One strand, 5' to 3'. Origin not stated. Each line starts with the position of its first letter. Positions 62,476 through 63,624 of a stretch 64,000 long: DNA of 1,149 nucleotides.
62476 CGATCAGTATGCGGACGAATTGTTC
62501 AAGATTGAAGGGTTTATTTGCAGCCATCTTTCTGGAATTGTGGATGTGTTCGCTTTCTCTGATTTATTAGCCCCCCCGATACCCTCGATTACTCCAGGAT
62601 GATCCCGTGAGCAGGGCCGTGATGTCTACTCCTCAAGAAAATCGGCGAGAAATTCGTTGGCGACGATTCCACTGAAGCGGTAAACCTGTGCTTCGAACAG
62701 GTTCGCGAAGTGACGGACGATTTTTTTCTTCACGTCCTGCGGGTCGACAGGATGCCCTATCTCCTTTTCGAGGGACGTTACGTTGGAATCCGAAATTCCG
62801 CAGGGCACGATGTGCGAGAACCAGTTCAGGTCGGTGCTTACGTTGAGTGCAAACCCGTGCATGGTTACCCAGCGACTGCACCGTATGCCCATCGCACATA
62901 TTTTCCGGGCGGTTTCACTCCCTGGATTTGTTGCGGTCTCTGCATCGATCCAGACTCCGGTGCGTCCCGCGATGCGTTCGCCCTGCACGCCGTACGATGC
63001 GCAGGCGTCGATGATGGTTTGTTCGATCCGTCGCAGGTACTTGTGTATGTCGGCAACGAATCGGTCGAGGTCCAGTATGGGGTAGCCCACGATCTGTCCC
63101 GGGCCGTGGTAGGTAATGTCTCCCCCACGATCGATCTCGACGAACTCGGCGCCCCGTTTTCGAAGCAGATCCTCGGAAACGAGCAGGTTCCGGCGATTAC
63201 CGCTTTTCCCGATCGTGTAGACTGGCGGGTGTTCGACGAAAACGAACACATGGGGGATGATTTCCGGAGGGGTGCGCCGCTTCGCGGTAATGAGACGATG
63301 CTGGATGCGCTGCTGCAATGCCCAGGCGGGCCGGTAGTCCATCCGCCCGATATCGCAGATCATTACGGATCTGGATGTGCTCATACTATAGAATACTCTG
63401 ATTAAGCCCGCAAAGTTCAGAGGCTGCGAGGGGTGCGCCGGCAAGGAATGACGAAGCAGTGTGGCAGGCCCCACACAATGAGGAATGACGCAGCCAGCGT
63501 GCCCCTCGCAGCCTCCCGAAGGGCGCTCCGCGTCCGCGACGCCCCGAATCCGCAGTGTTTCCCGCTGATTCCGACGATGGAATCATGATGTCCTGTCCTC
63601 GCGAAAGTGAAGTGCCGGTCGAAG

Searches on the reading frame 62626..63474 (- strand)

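Call 39: search_protein_families(library=pfam, proteins=[window:62626-63474:-])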
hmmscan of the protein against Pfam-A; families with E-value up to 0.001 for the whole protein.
window:62626-63474:- (282 aa): 1 family
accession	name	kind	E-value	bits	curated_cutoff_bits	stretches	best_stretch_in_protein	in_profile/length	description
PF21948.1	LplA-B_cat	-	2.3e-54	184.9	27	1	46-257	1-200/200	Lipoyl protein ligase A/B catalytic domain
